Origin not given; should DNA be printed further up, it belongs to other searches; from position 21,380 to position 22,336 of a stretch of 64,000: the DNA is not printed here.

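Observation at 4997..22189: Two paralogous AraC + SAM-methyltransferase cassettes embedded in different metal operons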

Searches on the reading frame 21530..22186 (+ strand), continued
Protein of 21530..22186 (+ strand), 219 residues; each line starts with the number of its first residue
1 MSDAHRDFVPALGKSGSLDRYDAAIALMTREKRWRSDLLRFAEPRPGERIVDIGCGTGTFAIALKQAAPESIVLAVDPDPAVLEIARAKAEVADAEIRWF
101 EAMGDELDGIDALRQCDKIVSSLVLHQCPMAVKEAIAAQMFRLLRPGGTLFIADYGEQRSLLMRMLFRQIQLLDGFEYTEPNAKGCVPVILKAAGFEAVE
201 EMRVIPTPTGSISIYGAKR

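Call 42: find_encoding_contigs(protein=P0319, flank=7000, max_places=2)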
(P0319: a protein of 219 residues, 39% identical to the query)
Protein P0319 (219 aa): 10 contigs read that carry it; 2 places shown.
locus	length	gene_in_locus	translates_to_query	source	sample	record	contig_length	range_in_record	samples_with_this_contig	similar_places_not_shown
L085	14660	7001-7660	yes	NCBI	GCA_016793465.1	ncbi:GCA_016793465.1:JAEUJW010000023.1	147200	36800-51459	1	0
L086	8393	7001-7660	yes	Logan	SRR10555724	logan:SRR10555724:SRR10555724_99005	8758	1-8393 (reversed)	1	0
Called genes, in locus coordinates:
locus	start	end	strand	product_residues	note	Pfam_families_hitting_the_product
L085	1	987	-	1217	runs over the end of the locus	PF00873:ACR_tran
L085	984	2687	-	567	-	PF19335:HMBD, PF25919:BSH_CusB, PF25973:BSH_CzcB (weak), PF25944:Beta-barrel_RND (weak), PF25954:Beta-barrel_RND_2, PF25975:CzcB_C (weak), PF19335:HMBD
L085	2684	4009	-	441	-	PF02321:OEP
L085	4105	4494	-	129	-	-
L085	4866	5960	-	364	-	PF00034:Cytochrom_C, PF13442:Cytochrome_CBB3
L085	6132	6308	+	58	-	-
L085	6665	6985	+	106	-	-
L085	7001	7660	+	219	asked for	PF00891:Methyltransf_2, PF01209:Ubie_methyltran, PF13489:Methyltransf_23, PF05175:MTS (weak), PF13847:Methyltransf_31, PF08241:Methyltransf_11, PF08242:Methyltransf_12, PF13649:Methyltransf_25, +1 more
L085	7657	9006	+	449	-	PF07732:Cu-oxidase_3, PF00394:Cu-oxidase, PF07731:Cu-oxidase_2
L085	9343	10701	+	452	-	PF02321:OEP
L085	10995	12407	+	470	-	PF07732:Cu-oxidase_3, PF00394:Cu-oxidase, PF07731:Cu-oxidase_2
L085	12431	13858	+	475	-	PF07732:Cu-oxidase_3, PF00394:Cu-oxidase, PF07731:Cu-oxidase_2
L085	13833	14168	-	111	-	-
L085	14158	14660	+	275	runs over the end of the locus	-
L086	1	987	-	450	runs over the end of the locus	?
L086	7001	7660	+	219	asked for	PF00891:Methyltransf_2, PF01209:Ubie_methyltran, PF13489:Methyltransf_23, PF05175:MTS (weak), PF13847:Methyltransf_31, PF08241:Methyltransf_11, PF08242:Methyltransf_12, PF13649:Methyltransf_25, +1 more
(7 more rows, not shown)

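Call 43: find_encoding_contigs(protein=P0284, flank=7000, max_places=2)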
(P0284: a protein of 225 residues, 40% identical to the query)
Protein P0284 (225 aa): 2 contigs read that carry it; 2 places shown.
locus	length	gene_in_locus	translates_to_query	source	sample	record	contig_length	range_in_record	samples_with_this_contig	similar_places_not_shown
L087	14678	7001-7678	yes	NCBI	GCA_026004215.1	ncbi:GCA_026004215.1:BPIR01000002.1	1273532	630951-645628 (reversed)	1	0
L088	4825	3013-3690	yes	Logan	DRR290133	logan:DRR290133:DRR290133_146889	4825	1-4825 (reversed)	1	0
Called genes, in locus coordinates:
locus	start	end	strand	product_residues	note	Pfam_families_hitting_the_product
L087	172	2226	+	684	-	PF17164:DUF5122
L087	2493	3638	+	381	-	PF02771:Acyl-CoA_dh_N, PF02770:Acyl-CoA_dh_M, PF00441:Acyl-CoA_dh_1, PF08028:Acyl-CoA_dh_2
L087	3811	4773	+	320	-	PF03741:TerC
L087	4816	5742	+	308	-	PF00582:Usp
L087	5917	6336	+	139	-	-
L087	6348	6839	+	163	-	-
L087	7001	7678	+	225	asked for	PF01209:Ubie_methyltran, PF02353:CMAS, PF13489:Methyltransf_23, PF05175:MTS, PF06325:PrmA, PF13847:Methyltransf_31, PF08241:Methyltransf_11, PF08242:Methyltransf_12, +4 more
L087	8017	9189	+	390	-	PF13302:Acetyltransf_3, PF13420:Acetyltransf_4 (weak), PF00583:Acetyltransf_1, PF13508:Acetyltransf_7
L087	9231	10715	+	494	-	PF13607:Succ_CoA_lig, PF19045:Ligase_CoA_2, PF13549:ATP-grasp_5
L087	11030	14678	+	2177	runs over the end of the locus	PF13517:FG-GAP_3 (faint), PF12256:TcdB_toxin_midN (weak), PF25023:TEN_YD-shell (faint), PF05593:RHS_repeat (weak), PF14220:DUF4329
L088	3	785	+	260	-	?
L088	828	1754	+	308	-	PF00582:Usp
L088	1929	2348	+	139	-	-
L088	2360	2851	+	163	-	-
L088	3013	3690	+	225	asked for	PF01209:Ubie_methyltran, PF02353:CMAS, PF13489:Methyltransf_23, PF05175:MTS, PF06325:PrmA, PF13847:Methyltransf_31, PF08241:Methyltransf_11, PF08242:Methyltransf_12, +4 more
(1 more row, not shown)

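Call 47: search_dna_similar(query=window:21530-22186:+, collection=plasmids, mode=protein, max_evalue=1e-15, max_rows=60, rows=spread)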
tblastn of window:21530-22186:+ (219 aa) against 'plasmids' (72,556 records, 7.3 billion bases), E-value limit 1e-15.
Records with a match: 45; places in all: 49; records where one place covers at least 80% of the query: 44.
Best place of each record, by identity: 60-80% 1; <60% 44.
By first word of the organism name: Sphingobium 10; Cytobacillus 4; Sphingomonas 3; Planococcus 3; Sphingopyxis 2; Novosphingobium 2; Rhizorhabdus 2; Paenibacillus 2; Spirosoma 2; Nonomuraea 1; and 14 more.
By predicted mobility (MOB-suite, as given by PLSDB): non-mobilizable 18; conjugative 18; mobilizable 9.
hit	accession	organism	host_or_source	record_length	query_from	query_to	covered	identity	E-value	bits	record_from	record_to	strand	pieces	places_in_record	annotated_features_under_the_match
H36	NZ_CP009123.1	Sphingopyxis fribergensis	soil sample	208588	6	219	98%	62.1%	8e-80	266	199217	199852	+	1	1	class I SAM-dependent methyltransferase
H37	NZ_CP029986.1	Sphingomonas sp. FARSPH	cell culture,Sf9 cell culture media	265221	11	219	95%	56.4%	2e-68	234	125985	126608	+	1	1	class I SAM-dependent methyltransferase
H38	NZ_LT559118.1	Nonomuraea gerenzanensis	-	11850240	1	219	100%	48.2%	9e-56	197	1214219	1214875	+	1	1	none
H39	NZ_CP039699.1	Novosphingobium sp. EMRT-2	cell,freshwater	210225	1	219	100%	46.9%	8e-51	183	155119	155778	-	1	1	class I SAM-dependent methyltransferase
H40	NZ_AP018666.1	Sphingobium amiense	-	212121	1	219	100%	46.9%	8e-51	183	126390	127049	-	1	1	class I SAM-dependent methyltransferase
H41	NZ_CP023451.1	Rhizorhabdus dicambivorans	soil sample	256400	1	219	100%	46.9%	8e-51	183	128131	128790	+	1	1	class I SAM-dependent methyltransferase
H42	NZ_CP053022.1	Sphingobium yanoikuyae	whole organism,River sediment ...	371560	1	219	100%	46.9%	8e-51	183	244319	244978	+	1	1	class I SAM-dependent methyltransferase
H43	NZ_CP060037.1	Sphingobium fuliginis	-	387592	1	219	100%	46.9%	8e-51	183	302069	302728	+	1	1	class I SAM-dependent methyltransferase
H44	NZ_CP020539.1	Sphingobium herbicidovorans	cell culture,soil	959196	1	219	100%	46.9%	8e-51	183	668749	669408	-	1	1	class I SAM-dependent methyltransferase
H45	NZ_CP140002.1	Novosphingobium capsulatum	-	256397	1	219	100%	46.9%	1e-50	182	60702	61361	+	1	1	class I SAM-dependent methyltransferase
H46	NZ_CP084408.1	Sphingobium sp. CFD-2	cell culture,soil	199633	1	219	100%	46.9%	3e-50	181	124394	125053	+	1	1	class I SAM-dependent methyltransferase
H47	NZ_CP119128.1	Sphingobium sp. WTD-1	Bacteria,activated sludge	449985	1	219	100%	46.9%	3e-50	181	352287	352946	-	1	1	class I SAM-dependent methyltransferase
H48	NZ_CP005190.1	Sphingobium sp. MI1205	-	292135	6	219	98%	47.9%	5e-52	186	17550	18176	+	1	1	class I SAM-dependent methyltransferase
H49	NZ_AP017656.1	Sphingobium cloacae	-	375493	1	219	100%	46.5%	1e-49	180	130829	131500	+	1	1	class I SAM-dependent methyltransferase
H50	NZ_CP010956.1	Sphingobium sp. YBL2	cell culture,soil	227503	6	219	98%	47.4%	2e-50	182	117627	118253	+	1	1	class I SAM-dependent methyltransferase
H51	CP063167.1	Variovorax paradoxus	-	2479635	6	219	98%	47.2%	1e-48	177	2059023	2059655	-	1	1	class I SAM-dependent methyltransferase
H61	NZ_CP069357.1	Microvirga sp. VF16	Vachellia farnesiana,Cell culture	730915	1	219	100%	40.1%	3e-41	155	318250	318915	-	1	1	class I SAM-dependent methyltransferase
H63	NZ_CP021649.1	Acidovorax sp. T1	-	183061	1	217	99%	37.8%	8e-31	125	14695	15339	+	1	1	class I SAM-dependent methyltransferase | DUF6629 family protein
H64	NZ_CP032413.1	Paenibacillus lautus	single colony,Tattoo ink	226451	7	219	97%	37.6%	1e-42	159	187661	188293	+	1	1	class I SAM-dependent methyltransferase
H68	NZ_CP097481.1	Chroococcidiopsis sp. CCNUC1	cell culture,soil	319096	1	219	100%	34.2%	3e-33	132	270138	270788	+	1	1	methyltransferase domain-containing protein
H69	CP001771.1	Spirosoma linguale DSM 74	-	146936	8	219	97%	34.7%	5e-28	117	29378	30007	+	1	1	Methyltransferase type 11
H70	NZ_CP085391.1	Cytobacillus firmus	single cell,soil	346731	7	215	95%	35.2%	9e-36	140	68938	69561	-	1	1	class I SAM-dependent methyltransferase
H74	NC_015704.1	Runella slithyformis DSM 19594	fresh water lake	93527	1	219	100%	33.3%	1e-27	116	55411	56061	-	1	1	class I SAM-dependent methyltransferase | merTP: mercuric transport protein MerTP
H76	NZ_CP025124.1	Planococcus sp. MB-3u-03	-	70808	3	217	98%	32.9%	5e-31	126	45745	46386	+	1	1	class I SAM-dependent methyltransferase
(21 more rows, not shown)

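Call 48: get_annotated_region(hit=H39, flank=6000)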
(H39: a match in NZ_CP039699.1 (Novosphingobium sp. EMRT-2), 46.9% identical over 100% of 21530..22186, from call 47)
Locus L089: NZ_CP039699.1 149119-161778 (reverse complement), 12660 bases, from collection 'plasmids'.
description: Novosphingobium sp. EMRT-2 plasmid pABRDHK234, complete sequence
organism: Novosphingobium sp. EMRT-2 (NCBI taxid 2571749)
taxonomy: Bacteria; Pseudomonadota; Alphaproteobacteria; Sphingomonadales; Sphingomonadaceae; Novosphingobium; Novosphingobium sp. EMRT-2
host: -; source: cell,freshwater; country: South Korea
typing (MOB-suite, as given by PLSDB): non-mobilizable
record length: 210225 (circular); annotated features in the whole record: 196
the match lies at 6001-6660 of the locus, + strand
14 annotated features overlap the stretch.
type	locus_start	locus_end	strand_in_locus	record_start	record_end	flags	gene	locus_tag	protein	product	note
CDS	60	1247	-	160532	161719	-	-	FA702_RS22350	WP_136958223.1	copper resistance protein B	GO:0006878 - intracellular copper ion homeostasis [Evidence IEA]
CDS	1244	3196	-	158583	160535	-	-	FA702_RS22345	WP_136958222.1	copper resistance system multicopper oxidase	GO:0006825 - copper ion transport [Evidence IEA]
CDS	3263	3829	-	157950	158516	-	-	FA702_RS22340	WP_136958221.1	RNA polymerase sigma factor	GO:0006352 - DNA-templated transcription initiation [Evidence IEA]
CDS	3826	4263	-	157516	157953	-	-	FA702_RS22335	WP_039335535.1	periplasmic heavy metal sensor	-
CDS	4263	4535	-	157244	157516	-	-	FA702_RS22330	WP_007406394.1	hypothetical protein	-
CDS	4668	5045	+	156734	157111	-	copC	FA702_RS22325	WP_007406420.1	copper homeostasis periplasmic binding protein CopC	GO:0006825 - copper ion transport [Evidence IEA]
CDS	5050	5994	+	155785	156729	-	copD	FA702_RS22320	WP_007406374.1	copper homeostasis membrane protein CopD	GO:0006825 - copper ion transport [Evidence IEA]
CDS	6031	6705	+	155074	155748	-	-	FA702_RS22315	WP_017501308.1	class I SAM-dependent methyltransferase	-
CDS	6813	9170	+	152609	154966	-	-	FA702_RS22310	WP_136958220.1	heavy metal translocating P-type ATPase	-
CDS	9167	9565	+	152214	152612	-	cueR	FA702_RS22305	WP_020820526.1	Cu(I)-responsive transcriptional regulator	GO:0006878 - intracellular copper ion homeostasis [Evidence IEA]; GO:0006355 - regulation of DNA-templated ...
CDS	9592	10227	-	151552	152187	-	-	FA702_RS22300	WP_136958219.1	response regulator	GO:0000160 - phosphorelay signal transduction system [Evidence IEA]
CDS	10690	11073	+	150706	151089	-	-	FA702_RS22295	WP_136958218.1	nuclear transport factor 2 family protein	-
CDS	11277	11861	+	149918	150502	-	-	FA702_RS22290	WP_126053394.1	recombinase family protein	GO:0006310 - DNA recombination [Evidence IEA]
CDS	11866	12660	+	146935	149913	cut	-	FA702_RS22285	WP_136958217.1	Tn3 family transposase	-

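Call 49: get_annotated_region(hit=H63, flank=6000)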
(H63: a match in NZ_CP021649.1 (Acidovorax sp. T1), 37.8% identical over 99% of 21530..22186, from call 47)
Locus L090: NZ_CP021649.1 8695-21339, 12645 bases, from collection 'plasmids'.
description: Acidovorax sp. T1 plasmid p1-T1, complete sequence
organism: Acidovorax sp. T1 (NCBI taxid 1858609)
taxonomy: Bacteria; Pseudomonadota; Betaproteobacteria; Burkholderiales; Comamonadaceae; Acidovorax; Acidovorax sp. T1
host: -; source: -; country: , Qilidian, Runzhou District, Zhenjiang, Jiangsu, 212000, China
typing (MOB-suite, as given by PLSDB): mobilizable; replicon rep_cluster_2238; relaxase MOBP
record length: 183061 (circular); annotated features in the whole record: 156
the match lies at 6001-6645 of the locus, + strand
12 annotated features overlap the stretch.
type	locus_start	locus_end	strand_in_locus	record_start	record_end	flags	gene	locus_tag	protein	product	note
CDS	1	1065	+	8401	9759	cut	-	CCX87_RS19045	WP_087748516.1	MBL fold metallo-hydrolase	-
CDS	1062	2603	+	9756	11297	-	-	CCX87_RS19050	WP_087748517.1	thymidine phosphorylase family protein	-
CDS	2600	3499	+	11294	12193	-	-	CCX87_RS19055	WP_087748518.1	ribose-phosphate pyrophosphokinase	-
CDS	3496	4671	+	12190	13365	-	-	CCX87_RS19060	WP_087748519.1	trypsin-like peptidase domain-containing protein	-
CDS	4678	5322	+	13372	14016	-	-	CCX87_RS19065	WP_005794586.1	VTT domain-containing protein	-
CDS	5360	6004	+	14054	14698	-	-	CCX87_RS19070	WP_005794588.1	DUF6629 family protein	-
CDS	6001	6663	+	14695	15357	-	-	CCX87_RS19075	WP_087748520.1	class I SAM-dependent methyltransferase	-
CDS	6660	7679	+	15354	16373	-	-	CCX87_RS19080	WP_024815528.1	hydroxyacid dehydrogenase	-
CDS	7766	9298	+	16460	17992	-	-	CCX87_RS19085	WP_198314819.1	AarF/UbiB family protein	-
CDS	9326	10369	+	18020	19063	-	-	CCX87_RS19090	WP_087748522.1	type II glyceraldehyde-3-phosphate dehydrogenase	-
CDS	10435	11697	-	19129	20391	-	-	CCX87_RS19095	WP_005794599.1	hypothetical protein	-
CDS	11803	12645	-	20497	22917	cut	-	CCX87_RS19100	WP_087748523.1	xylulose 5-phosphate 3-epimerase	-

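Call 50: get_annotated_region(hit=H70, flank=6000)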
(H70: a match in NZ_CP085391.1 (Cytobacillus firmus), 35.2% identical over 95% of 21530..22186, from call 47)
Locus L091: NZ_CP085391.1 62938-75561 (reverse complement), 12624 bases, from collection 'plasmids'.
description: Cytobacillus firmus strain CK19 plasmid unnamed1, complete sequence
organism: Cytobacillus firmus (NCBI taxid 1399)
taxonomy: Bacteria; Bacillota; Bacilli; Bacillales; Bacillaceae; Cytobacillus; Cytobacillus firmus
host: -; source: single cell,soil; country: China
typing (MOB-suite, as given by PLSDB): non-mobilizable
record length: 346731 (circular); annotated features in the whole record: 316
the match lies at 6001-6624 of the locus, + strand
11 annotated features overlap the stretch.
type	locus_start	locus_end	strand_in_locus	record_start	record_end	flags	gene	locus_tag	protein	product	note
CDS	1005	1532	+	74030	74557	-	-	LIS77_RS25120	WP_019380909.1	thiol-disulfide oxidoreductase ResA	-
CDS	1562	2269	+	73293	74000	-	-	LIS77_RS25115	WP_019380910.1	cytochrome c biogenesis protein CcdA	GO:0017004 - cytochrome complex assembly [Evidence IEA]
CDS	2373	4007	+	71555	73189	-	-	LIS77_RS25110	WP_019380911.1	cytochrome c biogenesis protein ResB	-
CDS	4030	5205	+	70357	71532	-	ccsB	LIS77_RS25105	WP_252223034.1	c-type cytochrome biogenesis protein CcsB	GO:0017004 - cytochrome complex assembly [Evidence IEA]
CDS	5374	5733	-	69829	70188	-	-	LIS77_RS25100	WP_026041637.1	metalloregulator ArsR/SmtB family transcription factor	GO:0006355 - regulation of DNA-templated transcription [Evidence IEA]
CDS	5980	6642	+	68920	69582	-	-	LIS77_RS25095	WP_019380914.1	class I SAM-dependent methyltransferase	-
CDS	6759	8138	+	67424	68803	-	-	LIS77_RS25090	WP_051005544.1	AMP-binding protein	-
CDS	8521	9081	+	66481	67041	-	-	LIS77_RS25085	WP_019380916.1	recombinase family protein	GO:0006310 - DNA recombination [Evidence IEA]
CDS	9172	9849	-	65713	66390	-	-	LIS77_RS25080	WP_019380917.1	response regulator transcription factor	GO:0000160 - phosphorelay signal transduction system [Evidence IEA]; GO:0006355 - regulation of DNA-templated ...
CDS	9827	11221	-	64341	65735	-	-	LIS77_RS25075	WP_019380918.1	ATP-binding protein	-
CDS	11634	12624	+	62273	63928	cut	-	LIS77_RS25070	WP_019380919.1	peptide ABC transporter substrate-binding protein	-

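Call 51: get_annotated_region(hit=H74, flank=6000)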
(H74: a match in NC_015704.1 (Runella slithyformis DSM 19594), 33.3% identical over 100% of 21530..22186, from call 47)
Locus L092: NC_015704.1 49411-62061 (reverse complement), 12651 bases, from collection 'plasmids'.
description: Runella slithyformis DSM 19594 plasmid pRUNSL02, complete sequence
organism: Runella slithyformis DSM 19594 (NCBI taxid 761193)
taxonomy: Bacteria; Bacteroidota; Cytophagia; Cytophagales; Spirosomataceae; Runella; Runella slithyformis; Runella slithyformis DSM 19594
host: -; source: fresh water lake; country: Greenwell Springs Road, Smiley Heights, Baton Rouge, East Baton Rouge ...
typing (MOB-suite, as given by PLSDB): conjugative; replicon rep_cluster_597; relaxase MOBP; mating-pair formation MPF_T
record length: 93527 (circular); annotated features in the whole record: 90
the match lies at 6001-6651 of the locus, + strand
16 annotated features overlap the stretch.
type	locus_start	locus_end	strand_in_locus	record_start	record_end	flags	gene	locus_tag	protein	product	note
CDS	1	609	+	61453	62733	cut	-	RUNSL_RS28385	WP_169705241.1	TolC family protein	GO:0055085 - transmembrane transport [Evidence IEA]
CDS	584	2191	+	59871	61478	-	-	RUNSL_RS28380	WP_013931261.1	efflux RND transporter periplasmic adaptor subunit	-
CDS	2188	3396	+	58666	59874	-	-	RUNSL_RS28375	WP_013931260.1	efflux RND transporter periplasmic adaptor subunit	GO:0006810 - transport [Evidence IEA]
CDS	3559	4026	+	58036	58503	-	-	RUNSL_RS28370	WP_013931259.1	5-fold beta-flower protein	-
CDS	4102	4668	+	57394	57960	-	-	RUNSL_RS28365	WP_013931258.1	DUF3347 domain-containing protein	-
CDS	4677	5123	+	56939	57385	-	-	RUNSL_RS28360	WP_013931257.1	heme-binding domain-containing protein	-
CDS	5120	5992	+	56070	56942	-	-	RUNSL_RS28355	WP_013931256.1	DUF2911 domain-containing protein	-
CDS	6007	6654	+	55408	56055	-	-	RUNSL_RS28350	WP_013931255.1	class I SAM-dependent methyltransferase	-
CDS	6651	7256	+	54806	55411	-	merTP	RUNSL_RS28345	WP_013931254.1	mercuric transport protein MerTP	-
CDS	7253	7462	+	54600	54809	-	-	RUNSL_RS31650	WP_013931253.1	GDCCVxC domain-containing (seleno)protein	-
CDS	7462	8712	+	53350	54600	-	-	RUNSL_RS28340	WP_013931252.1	hypothetical protein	-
CDS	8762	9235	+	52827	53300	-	-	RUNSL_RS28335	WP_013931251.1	DUF3347 domain-containing protein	-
CDS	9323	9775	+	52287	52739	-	-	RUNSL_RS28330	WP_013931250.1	nuclear transport factor 2 family protein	-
CDS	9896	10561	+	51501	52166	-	-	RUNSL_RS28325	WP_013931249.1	hypothetical protein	-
CDS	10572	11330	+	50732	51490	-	-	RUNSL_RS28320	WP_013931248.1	PepSY domain-containing protein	-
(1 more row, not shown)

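Call 61: predict_structure(alignment_id=A3)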
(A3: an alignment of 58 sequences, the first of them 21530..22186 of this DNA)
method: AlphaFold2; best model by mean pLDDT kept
length: 219 residues; sequences in the alignment: 58
mean_pLDDT: 89.5   pTM: 0.86
mean pLDDT of the five models: 89.5, 89.2, 88.6, 88.7, 87.4
residues with pLDDT >= 90: 170; 70-90: 25; 50-70: 9; < 50: 15
segments of 3 or more residues with pLDDT < 50: 1-6, 10-17
pLDDT, mean of each block of 10 residues (from residue 1): 41 46 73 95 98 94 98 96 94 98 92 98 93 97 98 95 91 88 97 98 94 98
secondary structure, 60 per line:
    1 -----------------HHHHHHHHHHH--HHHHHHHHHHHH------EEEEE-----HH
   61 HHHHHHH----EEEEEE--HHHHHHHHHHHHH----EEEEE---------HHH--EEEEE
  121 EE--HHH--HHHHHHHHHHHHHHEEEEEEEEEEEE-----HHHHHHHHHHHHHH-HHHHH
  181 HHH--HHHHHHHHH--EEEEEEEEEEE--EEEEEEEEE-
elements in order: H18-28 H31-42 E49-53 H59-67 E72-77 H80-92 E97-101 E116-122 H130-143 E144-155 H161-174 H176-183 H186-194 E197-207 E210-218

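Call 62: get_annotated_region(hit=H64, flank=4500)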
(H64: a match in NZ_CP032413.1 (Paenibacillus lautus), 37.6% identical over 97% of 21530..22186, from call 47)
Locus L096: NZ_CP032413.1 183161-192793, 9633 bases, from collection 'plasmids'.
description: Paenibacillus lautus strain E7593-69 plasmid pAZOPL1, complete sequence
organism: Paenibacillus lautus (NCBI taxid 1401)
taxonomy: Bacteria; Bacillota; Bacilli; Bacillales; Paenibacillaceae; Paenibacillus; Paenibacillus lautus
host: -; source: single colony,Tattoo ink; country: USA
typing (MOB-suite, as given by PLSDB): non-mobilizable
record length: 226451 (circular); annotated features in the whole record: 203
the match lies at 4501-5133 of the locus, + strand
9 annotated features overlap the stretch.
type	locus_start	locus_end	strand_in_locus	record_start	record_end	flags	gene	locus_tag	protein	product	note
CDS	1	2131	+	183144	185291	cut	-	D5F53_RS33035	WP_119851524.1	heavy metal translocating P-type ATPase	-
CDS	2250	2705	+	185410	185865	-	lspA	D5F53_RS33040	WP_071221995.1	signal peptidase II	GO:0009306 - protein secretion [Evidence IEA]; GO:0006508 - proteolysis [Evidence IEA]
CDS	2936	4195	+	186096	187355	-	-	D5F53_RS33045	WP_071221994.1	cytochrome P450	-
CDS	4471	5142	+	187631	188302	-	-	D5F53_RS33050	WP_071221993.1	class I SAM-dependent methyltransferase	-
CDS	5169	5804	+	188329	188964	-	-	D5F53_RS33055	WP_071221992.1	cadmium resistance transporter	-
CDS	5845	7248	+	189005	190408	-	lpdA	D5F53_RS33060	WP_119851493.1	dihydrolipoyl dehydrogenase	GO:0045454 - cell redox homeostasis [Evidence IEA]; GO:0051068 - dihydrolipoamide metabolic process [Evidence IEA]; ...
CDS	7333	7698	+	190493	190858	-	-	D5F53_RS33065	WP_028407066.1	metalloregulator ArsR/SmtB family transcription factor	GO:0006355 - regulation of DNA-templated transcription [Evidence IEA]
CDS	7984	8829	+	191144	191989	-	-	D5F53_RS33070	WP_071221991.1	cytochrome c oxidase assembly protein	-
CDS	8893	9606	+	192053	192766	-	-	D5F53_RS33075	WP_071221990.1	cytochrome c biogenesis protein CcdA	GO:0017004 - cytochrome complex assembly [Evidence IEA]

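Call 63: get_annotated_region(hit=H68, flank=4500)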
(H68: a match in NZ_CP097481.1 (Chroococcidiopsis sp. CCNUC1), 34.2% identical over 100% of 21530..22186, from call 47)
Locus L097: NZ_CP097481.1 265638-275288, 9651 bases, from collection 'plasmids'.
description: Chroococcidiopsis sp. CCNUC1 plasmid pA, complete sequence
organism: Chroococcidiopsis sp. CCNUC1 (NCBI taxid 2653189)
taxonomy: Bacteria; Cyanobacteriota; Cyanophyceae; Chroococcidiopsidales; Chroococcidiopsidaceae; Chroococcidiopsis; Chroococcidiopsis sp. CCNUC1
host: -; source: cell culture,soil; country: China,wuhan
typing (MOB-suite, as given by PLSDB): conjugative; relaxase MOBP; mating-pair formation MPF_T
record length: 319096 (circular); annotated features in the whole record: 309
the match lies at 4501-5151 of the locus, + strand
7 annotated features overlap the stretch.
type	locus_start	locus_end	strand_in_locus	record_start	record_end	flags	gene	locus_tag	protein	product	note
CDS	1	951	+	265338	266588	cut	-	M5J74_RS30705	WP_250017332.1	hypothetical protein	-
CDS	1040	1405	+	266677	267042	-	-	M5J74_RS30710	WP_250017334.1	hypothetical protein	-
CDS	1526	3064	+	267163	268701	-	-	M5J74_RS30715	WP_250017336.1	NAD(P)/FAD-dependent oxidoreductase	-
CDS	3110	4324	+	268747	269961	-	-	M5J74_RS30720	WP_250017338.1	FAD-dependent oxidoreductase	-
CDS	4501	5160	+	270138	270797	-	-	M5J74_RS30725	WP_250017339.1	methyltransferase domain-containing protein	-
CDS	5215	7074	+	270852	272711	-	glgP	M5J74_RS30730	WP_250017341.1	alpha-glucan family phosphorylase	-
CDS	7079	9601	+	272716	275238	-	mgtA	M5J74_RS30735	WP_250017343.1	magnesium-translocating P-type ATPase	GO:0015693 - magnesium ion transport [Evidence IEA]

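Call 64: get_annotated_region(hit=H69, flank=4500)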
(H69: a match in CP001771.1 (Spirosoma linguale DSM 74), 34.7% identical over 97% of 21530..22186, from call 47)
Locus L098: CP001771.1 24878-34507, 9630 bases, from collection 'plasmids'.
description: Spirosoma linguale DSM 74 plasmid pSLIN02, complete sequence
organism: Spirosoma linguale DSM 74 (NCBI taxid 504472)
taxonomy: Bacteria; Bacteroidota; Cytophagia; Cytophagales; Cytophagaceae; Spirosoma; Spirosoma linguale; Spirosoma linguale DSM 74
host: -; source: -; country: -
typing (MOB-suite, as given by PLSDB): mobilizable; relaxase MOBB
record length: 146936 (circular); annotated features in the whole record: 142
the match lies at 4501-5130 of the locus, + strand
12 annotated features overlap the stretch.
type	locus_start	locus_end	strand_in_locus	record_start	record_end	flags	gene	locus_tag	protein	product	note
CDS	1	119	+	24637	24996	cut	-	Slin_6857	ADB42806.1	helix-turn-helix domain-containing protein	-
CDS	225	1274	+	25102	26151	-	-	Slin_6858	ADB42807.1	hypothetical protein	-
CDS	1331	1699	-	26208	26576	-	-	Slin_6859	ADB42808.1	protein of unknown function DUF326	-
CDS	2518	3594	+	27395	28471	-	-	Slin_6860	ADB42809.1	40-residue YVTN family beta-propeller repeat protein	-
CDS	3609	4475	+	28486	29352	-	-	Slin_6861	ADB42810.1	conserved hypothetical protein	-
CDS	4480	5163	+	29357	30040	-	-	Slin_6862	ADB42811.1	Methyltransferase type 11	-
CDS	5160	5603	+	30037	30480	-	-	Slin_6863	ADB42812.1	hypothetical protein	-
CDS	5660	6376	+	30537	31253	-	-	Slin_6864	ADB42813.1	hypothetical protein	-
CDS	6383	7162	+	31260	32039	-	-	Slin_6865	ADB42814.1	conserved hypothetical protein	-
CDS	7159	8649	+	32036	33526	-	-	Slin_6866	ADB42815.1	Bilirubin oxidase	-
CDS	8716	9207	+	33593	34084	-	-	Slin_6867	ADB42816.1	hypothetical protein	-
CDS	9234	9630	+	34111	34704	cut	-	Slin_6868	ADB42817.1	transcriptional regulator, AraC family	-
